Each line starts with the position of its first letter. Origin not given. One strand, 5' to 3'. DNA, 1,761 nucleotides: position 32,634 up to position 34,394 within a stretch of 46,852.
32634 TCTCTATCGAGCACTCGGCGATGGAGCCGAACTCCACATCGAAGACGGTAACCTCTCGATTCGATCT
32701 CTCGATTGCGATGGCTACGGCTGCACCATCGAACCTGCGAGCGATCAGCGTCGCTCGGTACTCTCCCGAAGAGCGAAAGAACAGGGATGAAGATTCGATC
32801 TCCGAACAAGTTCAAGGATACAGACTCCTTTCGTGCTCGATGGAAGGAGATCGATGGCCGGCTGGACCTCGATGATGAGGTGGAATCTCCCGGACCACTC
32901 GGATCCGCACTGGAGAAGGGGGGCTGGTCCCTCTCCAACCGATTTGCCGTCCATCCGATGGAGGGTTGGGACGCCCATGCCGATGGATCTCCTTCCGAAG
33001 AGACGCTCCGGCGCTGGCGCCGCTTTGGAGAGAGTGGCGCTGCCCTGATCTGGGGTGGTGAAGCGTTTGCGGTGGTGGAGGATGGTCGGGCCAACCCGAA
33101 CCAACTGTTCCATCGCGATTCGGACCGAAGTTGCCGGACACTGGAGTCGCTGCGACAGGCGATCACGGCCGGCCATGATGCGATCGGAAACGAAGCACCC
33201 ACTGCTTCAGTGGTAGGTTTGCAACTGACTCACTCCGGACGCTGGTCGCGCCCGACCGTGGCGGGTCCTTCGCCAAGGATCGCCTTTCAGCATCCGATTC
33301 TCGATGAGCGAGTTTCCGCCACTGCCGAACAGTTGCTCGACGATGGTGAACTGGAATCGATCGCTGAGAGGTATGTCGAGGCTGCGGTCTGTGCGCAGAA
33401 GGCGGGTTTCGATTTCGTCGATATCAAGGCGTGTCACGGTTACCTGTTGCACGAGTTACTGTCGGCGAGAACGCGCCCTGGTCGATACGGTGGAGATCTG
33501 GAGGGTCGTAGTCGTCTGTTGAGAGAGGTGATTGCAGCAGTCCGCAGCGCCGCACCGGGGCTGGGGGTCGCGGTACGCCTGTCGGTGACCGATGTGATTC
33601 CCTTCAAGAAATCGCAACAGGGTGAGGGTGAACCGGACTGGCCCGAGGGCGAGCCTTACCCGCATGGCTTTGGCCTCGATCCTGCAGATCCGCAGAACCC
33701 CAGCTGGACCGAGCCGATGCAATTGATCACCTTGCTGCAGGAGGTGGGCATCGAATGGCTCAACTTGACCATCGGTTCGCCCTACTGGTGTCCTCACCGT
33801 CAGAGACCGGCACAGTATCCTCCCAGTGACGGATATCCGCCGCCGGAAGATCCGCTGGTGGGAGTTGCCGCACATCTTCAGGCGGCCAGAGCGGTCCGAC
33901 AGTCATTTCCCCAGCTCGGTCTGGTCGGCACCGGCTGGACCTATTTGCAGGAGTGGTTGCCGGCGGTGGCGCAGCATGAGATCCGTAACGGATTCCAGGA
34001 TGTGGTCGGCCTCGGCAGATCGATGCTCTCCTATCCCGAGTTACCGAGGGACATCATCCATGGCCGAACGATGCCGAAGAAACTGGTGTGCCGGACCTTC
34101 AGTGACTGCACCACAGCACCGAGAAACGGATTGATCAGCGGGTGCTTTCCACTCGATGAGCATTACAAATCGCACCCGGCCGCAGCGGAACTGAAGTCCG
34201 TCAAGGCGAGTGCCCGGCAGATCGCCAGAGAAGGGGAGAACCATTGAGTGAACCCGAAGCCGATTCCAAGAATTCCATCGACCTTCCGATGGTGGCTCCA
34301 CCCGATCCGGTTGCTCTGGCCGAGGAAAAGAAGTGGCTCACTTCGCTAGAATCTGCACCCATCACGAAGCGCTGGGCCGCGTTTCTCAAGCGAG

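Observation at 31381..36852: Translationally coupled enolase-like / OYE-like / Nramp-fold / DUF993-like module embedded in a hydroxyproline operon: candidate undescribed catabolic system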

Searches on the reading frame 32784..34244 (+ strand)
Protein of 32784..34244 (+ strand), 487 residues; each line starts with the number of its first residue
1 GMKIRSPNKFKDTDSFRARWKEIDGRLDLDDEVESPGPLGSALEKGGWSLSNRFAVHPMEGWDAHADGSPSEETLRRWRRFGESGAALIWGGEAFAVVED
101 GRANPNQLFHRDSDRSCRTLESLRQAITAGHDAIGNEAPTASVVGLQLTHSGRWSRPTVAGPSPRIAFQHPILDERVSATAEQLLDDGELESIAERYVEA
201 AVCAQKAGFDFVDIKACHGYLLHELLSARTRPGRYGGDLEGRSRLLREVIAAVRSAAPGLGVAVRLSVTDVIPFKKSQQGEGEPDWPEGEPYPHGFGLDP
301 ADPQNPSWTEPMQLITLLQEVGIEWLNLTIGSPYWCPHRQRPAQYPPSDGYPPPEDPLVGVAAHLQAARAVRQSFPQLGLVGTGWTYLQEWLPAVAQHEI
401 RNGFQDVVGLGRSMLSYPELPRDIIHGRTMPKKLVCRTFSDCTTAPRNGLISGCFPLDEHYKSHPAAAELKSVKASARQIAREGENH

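Call 5: search_protein_families(library=pfam, proteins=[window:32784-34244:+], max_evalue=0.01)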
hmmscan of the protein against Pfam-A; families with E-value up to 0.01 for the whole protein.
window:32784-34244:+ (487 aa): 1 family
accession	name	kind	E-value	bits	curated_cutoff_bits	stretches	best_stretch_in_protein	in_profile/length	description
PF00724.26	Oxidored_FMN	-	3.4e-25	89.5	27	1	48-272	11-231/342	NADH:flavin oxidoreductase / NADH oxidase family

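Call 6: search_protein_families(library=ncbifam, proteins=[window:32784-34244:+], max_evalue=0.01)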
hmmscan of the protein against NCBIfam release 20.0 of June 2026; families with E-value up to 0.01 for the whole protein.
window:32784-34244:+ (487 aa): 8 families
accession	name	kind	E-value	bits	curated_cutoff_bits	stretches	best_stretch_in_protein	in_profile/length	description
NF010047.0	PRK13523.1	equivalog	2.6e-19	69.5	431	1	50-270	16-220/339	NADPH dehydrogenase NamA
NF006101.0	PRK08255.1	equivalog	7.9e-19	67.2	1078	1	39-272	399-631/768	bifunctional salicylyl-CoA 5-hydroxylase/oxidoreductase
NF007899.0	PRK10605.1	subfamily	1.9e-17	63.6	403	1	176-281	143-248/365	N-ethylmaleimide reductase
TIGR03997.1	mycofact_OYE_2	equivalog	1.5e-16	60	793.15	1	118-272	67-222/645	mycofactocin system FadH/OYE family oxidoreductase 2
NF041087.1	bile_acid_BaiCD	equivalog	1.6e-14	53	825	1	185-258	132-207/642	bile acid Fe-S flavoenzyme BaiCD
NF045592.1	bili_reduct_N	equivalog_domain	2.5e-14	53.2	425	1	174-271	122-218/363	bilirubin reductase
NF045599.1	bili_reduct_long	exception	2.1e-13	49.4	750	1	186-283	133-229/641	bilirubin reductase, long form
TIGR03996.1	mycofact_OYE_1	hypoth_equivalog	2.4e-07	29.7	627.9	1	153-274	106-219/633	mycofactocin system FadH/OYE family oxidoreductase 1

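Call 9: search_solved_structures(query=window:32784-34244:+, max_evalue=0.001)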
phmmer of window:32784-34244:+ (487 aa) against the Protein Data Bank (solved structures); distinct sequences matched with E-value up to 0.001: 138 (the best 60 are shown).
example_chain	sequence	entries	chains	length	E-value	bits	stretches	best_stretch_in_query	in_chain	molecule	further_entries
7fev_A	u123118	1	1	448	1e-18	70.4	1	44-266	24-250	FMN binding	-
5nux_A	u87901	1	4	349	1.9e-17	66.3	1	41-270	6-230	Chromate reductase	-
7o0t_A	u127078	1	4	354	2.7e-17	65.8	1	43-273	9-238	NADH:flavin oxidoreductase/NADH oxidase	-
5ogt_A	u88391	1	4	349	3.4e-17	65.4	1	41-270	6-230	Chromate reductase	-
3krz_A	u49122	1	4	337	6e-17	64.6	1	49-270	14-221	NADH:flavin oxidoreductase/NADH oxidase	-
3kru_A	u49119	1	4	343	6.4e-17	64.5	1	49-270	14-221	NADH:flavin oxidoreductase/NADH oxidase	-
3hf3_A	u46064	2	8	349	1.5e-16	63.3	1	41-270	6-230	Chromate reductase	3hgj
8uaj_A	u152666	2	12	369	1.6e-16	63.2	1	41-270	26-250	NADPH dehydrogenase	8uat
1z41_A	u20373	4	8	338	6.4e-15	57.9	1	140-270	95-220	Probable NADH-dependent flavin oxidoreductase yqjM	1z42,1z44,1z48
3gr7_A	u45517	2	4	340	7.2e-15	57.8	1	131-273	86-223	NADPH dehydrogenase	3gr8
8pun_A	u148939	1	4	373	8.2e-15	57.6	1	41-273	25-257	NADPH dehydrogenase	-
5ocs_A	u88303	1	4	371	1e-14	57.2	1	46-274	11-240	Putative NADH-depentdent flavin oxidoreductase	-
2gou_A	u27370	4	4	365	3.3e-14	55.6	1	187-267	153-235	oxidoreductase, FMN-binding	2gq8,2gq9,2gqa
4awu_A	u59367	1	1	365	3.4e-14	55.5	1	187-267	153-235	OXIDOREDUCTASE, FMN-BINDING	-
4aws_A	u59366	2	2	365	3.4e-14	55.5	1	187-267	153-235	SYE1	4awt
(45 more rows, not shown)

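Call 34: search_solved_structures(query=window:32784-34244:+, max_evalue=1e-16, show_alignments=3)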
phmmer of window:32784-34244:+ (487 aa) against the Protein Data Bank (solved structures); distinct sequences matched with E-value up to 1e-16: 6.
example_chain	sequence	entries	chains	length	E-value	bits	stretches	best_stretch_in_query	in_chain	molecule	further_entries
7fev_A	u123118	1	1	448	1e-18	70.4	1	44-266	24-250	FMN binding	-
5nux_A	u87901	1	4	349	1.9e-17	66.3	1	41-270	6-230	Chromate reductase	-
7o0t_A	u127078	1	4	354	2.7e-17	65.8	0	43-273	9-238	NADH:flavin oxidoreductase/NADH oxidase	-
5ogt_A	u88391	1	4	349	3.4e-17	65.4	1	41-270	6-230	Chromate reductase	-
3krz_A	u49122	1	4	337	6e-17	64.6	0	49-270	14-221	NADH:flavin oxidoreductase/NADH oxidase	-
3kru_A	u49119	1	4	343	6.4e-17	64.5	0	49-270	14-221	NADH:flavin oxidoreductase/NADH oxidase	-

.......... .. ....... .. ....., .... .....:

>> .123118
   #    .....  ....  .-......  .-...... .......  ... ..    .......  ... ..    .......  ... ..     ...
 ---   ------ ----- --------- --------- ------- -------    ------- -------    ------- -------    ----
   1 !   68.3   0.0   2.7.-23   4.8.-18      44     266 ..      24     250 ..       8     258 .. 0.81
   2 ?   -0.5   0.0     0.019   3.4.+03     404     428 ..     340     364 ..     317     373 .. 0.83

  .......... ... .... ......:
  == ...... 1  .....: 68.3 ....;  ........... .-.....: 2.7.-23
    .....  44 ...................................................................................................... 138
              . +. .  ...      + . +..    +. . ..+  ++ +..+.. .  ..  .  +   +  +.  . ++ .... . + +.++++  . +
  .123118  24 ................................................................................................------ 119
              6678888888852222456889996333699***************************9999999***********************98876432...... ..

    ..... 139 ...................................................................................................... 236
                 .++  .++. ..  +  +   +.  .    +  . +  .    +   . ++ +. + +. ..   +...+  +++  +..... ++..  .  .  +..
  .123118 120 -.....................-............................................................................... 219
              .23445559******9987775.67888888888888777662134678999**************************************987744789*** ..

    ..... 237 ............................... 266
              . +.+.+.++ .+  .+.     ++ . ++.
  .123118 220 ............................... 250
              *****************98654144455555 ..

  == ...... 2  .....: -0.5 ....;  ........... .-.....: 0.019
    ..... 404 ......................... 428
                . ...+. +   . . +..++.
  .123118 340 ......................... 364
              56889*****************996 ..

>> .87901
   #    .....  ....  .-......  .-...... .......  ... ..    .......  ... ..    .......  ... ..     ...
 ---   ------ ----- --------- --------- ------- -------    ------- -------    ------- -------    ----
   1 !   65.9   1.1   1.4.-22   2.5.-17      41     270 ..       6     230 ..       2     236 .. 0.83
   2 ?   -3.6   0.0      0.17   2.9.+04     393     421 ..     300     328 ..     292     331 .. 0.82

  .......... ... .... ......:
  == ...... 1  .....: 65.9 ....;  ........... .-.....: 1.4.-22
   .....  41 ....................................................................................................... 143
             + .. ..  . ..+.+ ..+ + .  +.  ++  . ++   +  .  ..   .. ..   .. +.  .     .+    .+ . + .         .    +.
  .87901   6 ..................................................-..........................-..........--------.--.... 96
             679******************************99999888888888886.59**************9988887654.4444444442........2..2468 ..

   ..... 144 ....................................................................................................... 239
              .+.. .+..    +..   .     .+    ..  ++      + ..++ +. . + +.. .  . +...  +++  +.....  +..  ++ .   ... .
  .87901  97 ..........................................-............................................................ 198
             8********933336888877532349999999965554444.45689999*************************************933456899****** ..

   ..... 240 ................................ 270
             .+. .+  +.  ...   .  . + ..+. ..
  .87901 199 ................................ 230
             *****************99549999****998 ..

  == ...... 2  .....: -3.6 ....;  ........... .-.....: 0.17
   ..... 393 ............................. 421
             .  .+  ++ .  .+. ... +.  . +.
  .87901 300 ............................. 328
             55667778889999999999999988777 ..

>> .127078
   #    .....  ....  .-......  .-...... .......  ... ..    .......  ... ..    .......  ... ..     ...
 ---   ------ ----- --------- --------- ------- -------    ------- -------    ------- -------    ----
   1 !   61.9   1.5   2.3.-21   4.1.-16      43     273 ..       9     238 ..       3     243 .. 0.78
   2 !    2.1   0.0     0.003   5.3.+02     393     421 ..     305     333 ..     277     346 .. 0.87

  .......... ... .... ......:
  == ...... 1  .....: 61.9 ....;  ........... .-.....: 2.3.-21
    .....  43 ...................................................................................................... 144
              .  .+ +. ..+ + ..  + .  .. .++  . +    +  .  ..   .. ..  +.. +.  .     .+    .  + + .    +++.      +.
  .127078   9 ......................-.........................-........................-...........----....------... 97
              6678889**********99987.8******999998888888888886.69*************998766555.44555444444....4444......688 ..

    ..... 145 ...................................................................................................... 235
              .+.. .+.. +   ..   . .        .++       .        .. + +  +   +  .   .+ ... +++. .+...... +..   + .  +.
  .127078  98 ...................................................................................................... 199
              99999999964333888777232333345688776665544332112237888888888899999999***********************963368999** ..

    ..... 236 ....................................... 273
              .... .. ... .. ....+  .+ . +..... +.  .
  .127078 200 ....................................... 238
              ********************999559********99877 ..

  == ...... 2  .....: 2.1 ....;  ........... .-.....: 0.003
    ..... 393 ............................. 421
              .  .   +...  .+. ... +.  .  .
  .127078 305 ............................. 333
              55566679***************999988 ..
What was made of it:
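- On Old Yellow Enzyme family (PF00724): The C-terminal third is divergent or carries insertions (call 34).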

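Call 76: search_dna_similar(query=window:32787-34244:+, collection=plasmids, mode=protein, max_rows=12, max_evalue=1e-20)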
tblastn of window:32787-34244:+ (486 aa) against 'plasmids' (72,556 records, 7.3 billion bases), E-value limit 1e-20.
Records with a match: 2; places in all: 2; records where one place covers at least 80% of the query: 1.
Best place of each record, by identity: <60% 2.
By first word of the organism name: Subdoligranulum 1; Vibrio 1.
By predicted mobility (MOB-suite, as given by PLSDB): non-mobilizable 2.
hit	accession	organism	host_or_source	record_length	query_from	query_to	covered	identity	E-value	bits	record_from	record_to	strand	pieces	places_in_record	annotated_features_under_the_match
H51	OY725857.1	Subdoligranulum variabile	-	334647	9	457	92%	36.8%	1e-66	240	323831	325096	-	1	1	none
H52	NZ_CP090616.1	Vibrio pelagius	single cell,surface seawater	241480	48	278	48%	33.6%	6e-22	107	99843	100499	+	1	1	NADH:flavin oxidoreductase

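Call 78: get_annotated_region(hit=H51, flank=8000)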
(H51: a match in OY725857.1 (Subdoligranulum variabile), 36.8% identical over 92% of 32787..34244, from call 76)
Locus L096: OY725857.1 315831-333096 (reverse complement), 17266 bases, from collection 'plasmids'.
description: Subdoligranulum variabile strain Subdoligranulum variabile TSDC17.2-1.1 genome assembly, plasmid: 23
organism: Subdoligranulum variabile (NCBI taxid 214851)
taxonomy: Bacteria; Bacillota; Clostridia; Eubacteriales; Oscillospiraceae; Subdoligranulum; Subdoligranulum variabile
host: -; source: -; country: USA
typing (MOB-suite, as given by PLSDB): non-mobilizable
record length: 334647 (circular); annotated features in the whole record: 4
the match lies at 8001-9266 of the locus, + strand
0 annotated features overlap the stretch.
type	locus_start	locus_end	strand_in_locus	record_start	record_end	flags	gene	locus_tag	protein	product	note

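Call 80: search_protein_families(library=pfam, proteins=[L096:1582-2463:+, L096:2463-3227:+, L096:3224-3937:+, L096:4352-6013:+, L096:6064-7077:+, L096:7090-7938:+, L096:7977-9335:+, L096:9363-10391:+, L096:10388-11191:+, L096:11204-13153:+], max_evalue=0.0001)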
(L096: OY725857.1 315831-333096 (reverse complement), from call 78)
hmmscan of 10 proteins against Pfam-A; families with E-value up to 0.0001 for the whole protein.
L096:1582-2463:+ (293 aa): 1 family
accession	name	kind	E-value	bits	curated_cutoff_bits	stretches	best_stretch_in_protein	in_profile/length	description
PF02653.21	BPD_transp_2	-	2.2e-41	142.2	26.8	1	4-256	2-268/269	Branched-chain amino acid transport system / permease component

L096:2463-3227:+ (254 aa): 5 families
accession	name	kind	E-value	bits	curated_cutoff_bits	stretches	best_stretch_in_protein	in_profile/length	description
PF00005.33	ABC_tran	-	1e-36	127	25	1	20-179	2-136/137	ABC transporter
PF12399.14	BCA_ABC_TP_C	-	5.7e-13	48.6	25.5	1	229-253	1-25/27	Branched-chain amino acid ATP-binding cassette transporter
PF13304.12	AAA_21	-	3.5e-10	40.9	27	0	31-52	1-22/304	AAA domain, putative AbiEii toxin, Type IV TA system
PF02463.25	SMC_N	-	2.4e-05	24.3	40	0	10-50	10-45/220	RecF/RecN/SMC N terminal domain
PF13476.12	AAA_23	-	7.6e-05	23.9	27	0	6-50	4-40/201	AAA domain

L096:3224-3937:+ (237 aa): 3 families
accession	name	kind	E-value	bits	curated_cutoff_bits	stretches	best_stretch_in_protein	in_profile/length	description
PF00005.33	ABC_tran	-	2.9e-32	112.5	25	1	22-165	1-136/137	ABC transporter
PF13304.12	AAA_21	-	2.6e-10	41.3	27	0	35-55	2-22/304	AAA domain, putative AbiEii toxin, Type IV TA system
PF13555.12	AAA_29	-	9e-05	22.6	27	0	24-60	14-50/61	P-loop containing region of AAA domain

L096:4352-6013:+ (553 aa): 2 families
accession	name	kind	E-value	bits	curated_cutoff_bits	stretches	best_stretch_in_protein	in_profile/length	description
PF00920.27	ILVD_EDD_N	-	1.6e-105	353.2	27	1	29-341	1-310/316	Dihydroxy-acid/6-phosphogluconate dehydratase N-terminal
PF24877.1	ILV_EDD_C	-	6e-73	244.8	27.7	1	356-546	1-191/191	Dihydroxy-acid/6-phosphogluconate dehydratase C-terminal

L096:6064-7077:+ (337 aa): 4 families
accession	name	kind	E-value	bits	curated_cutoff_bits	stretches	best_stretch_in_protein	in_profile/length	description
PF00532.27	Peripla_BP_1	-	6.1e-39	134.6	22.2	1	60-315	2-264/281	Periplasmic binding proteins and sugar binding domain of LacI family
PF13377.12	Peripla_BP_3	-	1.8e-38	132.7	26.5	1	170-336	1-167/167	Periplasmic binding protein-like domain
PF00356.27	LacI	-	4.9e-19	68.3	27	1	4-48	2-46/46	Bacterial regulatory proteins, lacI family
PF13407.12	Peripla_BP_4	-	2.2e-11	44.3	35.1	1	62-311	1-256/258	Periplasmic binding protein domain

L096:7090-7938:+ (282 aa): 1 family
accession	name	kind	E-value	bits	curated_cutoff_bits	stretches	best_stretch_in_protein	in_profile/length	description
PF01261.30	AP_endonuc_2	-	6.8e-40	137.8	31.1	1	24-272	2-246/249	Xylose isomerase-like TIM barrel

L096:7977-9335:+ (452 aa): 1 family
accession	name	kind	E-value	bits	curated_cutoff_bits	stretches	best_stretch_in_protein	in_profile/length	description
PF00724.26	Oxidored_FMN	-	3.7e-27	95.9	27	1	35-260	2-230/342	NADH:flavin oxidoreductase / NADH oxidase family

L096:9363-10391:+ (342 aa): 4 families
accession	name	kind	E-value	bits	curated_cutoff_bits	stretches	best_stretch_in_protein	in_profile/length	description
PF08240.17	ADH_N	-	5.2e-31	107.4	23.5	1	29-138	2-104/104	Alcohol dehydrogenase GroES-like domain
PF00107.32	ADH_zinc_N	-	9.6e-29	100.4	31.8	1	176-298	1-122/129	Zinc-binding dehydrogenase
PF16912.11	Glu_dehyd_C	-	1.8e-13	50.9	34.9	1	144-340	3-209/211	Glucose dehydrogenase C-terminus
PF03435.24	Sacchrp_dh_NADP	-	3.8e-05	24.5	25.1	1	169-217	1-50/129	Saccharopine dehydrogenase NADP binding domain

L096:10388-11191:+ (267 aa): 3 families
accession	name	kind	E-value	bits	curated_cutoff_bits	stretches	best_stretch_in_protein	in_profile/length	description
PF13561.12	adh_short_C2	-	2.6e-50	171.6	27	1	23-263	5-236/236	Enoyl-(Acyl carrier protein) reductase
PF00106.31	adh_short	-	8.1e-46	156.4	26.6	1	15-215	1-193/195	short chain dehydrogenase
PF08659.16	KR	-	1e-13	52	22.6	1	16-185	2-160/180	KR domain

L096:11204-13153:+ (649 aa): 2 families
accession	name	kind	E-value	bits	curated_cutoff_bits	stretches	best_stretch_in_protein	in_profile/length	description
PF00890.30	FAD_binding_2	-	1.9e-17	64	20.4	1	21-262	3-266/414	FAD binding domain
PF07992.20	Pyr_redox_2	-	1.2e-06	28.6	26.1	0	20-50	3-33/291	Pyridine nucleotide-disulphide oxidoreductase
